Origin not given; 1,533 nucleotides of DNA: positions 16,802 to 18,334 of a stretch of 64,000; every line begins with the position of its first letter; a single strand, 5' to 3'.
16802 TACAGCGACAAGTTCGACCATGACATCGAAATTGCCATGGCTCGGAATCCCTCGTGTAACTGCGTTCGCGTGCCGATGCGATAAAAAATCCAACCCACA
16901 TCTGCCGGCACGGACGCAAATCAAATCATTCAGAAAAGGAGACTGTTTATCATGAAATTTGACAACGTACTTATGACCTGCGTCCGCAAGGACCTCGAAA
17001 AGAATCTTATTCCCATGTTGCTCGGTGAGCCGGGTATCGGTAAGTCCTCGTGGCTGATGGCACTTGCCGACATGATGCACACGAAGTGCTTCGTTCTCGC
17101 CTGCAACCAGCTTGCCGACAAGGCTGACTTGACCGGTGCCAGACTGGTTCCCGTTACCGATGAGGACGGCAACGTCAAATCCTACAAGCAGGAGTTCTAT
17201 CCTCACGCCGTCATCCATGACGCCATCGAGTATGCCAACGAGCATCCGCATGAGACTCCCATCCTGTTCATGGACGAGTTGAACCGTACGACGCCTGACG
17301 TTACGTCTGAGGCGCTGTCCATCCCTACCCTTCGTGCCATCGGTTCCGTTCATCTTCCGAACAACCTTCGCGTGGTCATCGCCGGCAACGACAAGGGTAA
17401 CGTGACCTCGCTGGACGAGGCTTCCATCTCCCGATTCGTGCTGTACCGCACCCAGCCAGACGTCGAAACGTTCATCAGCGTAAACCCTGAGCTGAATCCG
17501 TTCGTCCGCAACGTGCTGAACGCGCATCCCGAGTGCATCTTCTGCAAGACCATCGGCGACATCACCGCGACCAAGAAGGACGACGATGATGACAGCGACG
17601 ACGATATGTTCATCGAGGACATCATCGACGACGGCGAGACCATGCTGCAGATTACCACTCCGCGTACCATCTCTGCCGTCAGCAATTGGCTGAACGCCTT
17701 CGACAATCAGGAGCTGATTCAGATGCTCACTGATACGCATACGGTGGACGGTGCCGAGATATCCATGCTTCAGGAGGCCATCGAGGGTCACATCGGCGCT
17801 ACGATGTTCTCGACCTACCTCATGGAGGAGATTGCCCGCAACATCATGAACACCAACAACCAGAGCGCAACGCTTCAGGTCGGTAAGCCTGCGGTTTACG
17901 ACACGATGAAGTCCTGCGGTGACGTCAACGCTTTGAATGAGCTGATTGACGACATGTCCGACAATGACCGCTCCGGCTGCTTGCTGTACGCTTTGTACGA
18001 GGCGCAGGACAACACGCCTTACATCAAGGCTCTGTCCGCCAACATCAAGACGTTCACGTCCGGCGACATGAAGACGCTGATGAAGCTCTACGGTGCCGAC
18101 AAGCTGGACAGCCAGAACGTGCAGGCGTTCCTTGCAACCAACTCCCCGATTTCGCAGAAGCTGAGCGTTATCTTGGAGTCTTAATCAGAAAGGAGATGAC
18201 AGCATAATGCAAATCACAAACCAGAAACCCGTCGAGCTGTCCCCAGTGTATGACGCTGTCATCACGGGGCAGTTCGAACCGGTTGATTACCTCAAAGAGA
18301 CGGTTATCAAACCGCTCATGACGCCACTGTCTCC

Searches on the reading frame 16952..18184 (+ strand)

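Call 17: search_protein_families(library=pfam, proteins=[window:16952-18184:+], max_evalue=0.001)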
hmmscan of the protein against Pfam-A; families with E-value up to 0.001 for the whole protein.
window:16952-18184:+ (410 aa): 2 families
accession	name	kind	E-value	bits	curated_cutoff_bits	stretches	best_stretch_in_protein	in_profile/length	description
PF07728.20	AAA_5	-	9.5e-10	39.1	22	1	22-162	3-139/139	AAA domain (dynein-related subfamily)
PF00004.35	AAA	-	6.3e-07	30.3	21.2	1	22-162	2-123/131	ATPase family associated with various cellular activities (AAA)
